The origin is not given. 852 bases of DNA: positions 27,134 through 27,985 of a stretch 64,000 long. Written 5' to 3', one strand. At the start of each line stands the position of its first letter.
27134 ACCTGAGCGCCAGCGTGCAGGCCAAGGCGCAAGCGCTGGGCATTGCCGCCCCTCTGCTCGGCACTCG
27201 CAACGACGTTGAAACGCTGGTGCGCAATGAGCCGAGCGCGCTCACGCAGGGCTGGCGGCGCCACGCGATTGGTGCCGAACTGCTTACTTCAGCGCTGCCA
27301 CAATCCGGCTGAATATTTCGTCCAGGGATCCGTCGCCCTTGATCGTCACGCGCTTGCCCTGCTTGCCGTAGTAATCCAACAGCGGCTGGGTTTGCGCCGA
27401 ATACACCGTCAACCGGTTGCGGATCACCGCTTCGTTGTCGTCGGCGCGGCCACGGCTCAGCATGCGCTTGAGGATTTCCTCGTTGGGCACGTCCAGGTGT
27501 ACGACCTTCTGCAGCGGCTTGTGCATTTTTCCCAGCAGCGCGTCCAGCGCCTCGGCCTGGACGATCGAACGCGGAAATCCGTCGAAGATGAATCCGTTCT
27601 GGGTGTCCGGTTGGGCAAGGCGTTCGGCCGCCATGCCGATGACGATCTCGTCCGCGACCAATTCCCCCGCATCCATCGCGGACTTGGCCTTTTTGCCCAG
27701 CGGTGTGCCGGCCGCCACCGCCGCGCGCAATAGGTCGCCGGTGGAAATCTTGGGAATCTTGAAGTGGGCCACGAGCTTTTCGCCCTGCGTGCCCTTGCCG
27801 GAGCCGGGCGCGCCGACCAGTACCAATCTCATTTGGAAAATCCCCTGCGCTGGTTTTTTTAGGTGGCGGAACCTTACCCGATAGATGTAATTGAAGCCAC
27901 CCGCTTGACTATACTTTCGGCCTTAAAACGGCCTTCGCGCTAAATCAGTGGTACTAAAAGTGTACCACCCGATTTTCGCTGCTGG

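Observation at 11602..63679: Eight dispersed copies of an unrecognised 123-bp intergenic element (12-nt inverted termini plus central GGTAC-N7-GTACC)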

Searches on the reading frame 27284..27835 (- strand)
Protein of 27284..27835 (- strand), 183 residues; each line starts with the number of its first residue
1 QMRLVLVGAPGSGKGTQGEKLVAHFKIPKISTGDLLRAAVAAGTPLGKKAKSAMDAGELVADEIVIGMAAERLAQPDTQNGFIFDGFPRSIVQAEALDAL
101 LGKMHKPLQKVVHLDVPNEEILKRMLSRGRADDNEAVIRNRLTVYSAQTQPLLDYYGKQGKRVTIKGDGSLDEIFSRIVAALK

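Call 16: search_protein_families(library=ncbifam, proteins=[window:27284-27832:-])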
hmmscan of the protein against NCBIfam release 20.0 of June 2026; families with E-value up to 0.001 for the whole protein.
window:27284-27832:- (182 aa): 22 families
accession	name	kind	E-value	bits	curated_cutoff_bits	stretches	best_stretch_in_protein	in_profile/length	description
NF001381.0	PRK00279.1-3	equivalog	8.7e-71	237.6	187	1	1-182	1-186/188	adenylate kinase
NF002700.0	PRK02496.1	equivalog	2.1e-70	236.2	262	1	2-181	3-182/184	adenylate kinase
NF001380.0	PRK00279.1-2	equivalog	3.8e-67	225.8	251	2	1-127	1-127/216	adenylate kinase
TIGR01351.1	adk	subfamily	4.6e-62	209.4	168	2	2-127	1-127/212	adenylate kinase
NF011104.0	PRK14531.1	equivalog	4.4e-61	205.7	160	1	2-181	4-182/183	adenylate kinase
NF011100.0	PRK14527.1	equivalog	5.2e-61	205.6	154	1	3-181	9-190/191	adenylate kinase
NF011101.0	PRK14528.1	equivalog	6.8e-61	205.2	195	1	2-179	3-184/187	adenylate kinase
NF010381.0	PRK13808.1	equivalog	2.4e-59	201.4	426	1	1-178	1-188/335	adenylate kinase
NF011105.0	PRK14532.1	equivalog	1.8e-57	193.9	162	1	1-182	1-186/189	adenylate kinase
NF001379.0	PRK00279.1-1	equivalog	3.2e-57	193.4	268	2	1-127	1-123/216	adenylate kinase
NF001385.0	PRK00279.2-3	equivalog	1.9e-48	164.9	315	2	3-127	7-130/213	adenylate kinase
NF001382.0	PRK00279.1-4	equivalog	9.1e-43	146.3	334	2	1-126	1-127/212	adenylate kinase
TIGR01360.1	aden_kin_iso1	equivalog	2e-41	141.7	284.1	1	4-181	7-185/188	adenylate kinase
NF001386.0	PRK00279.2-4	equivalog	6.5e-37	127.3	256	2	3-127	5-130/220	adenylate kinase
TIGR01359.1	UMP_CMP_kin_fam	subfamily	9.6e-37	126.7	207.6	1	5-180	4-183/185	UMP-CMP kinase family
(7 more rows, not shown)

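Call 17: find_encoding_contigs(protein=window:27284-27835:-, flank=3000, max_places=4)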
Protein window:27284-27835:- (183 aa): no gene with exactly this product is on record in the collection.

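Call 18: find_encoding_contigs(protein=window:27284-27832:-, flank=3000, max_places=4)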
Protein window:27284-27832:- (182 aa): no gene with exactly this product is on record in the collection.
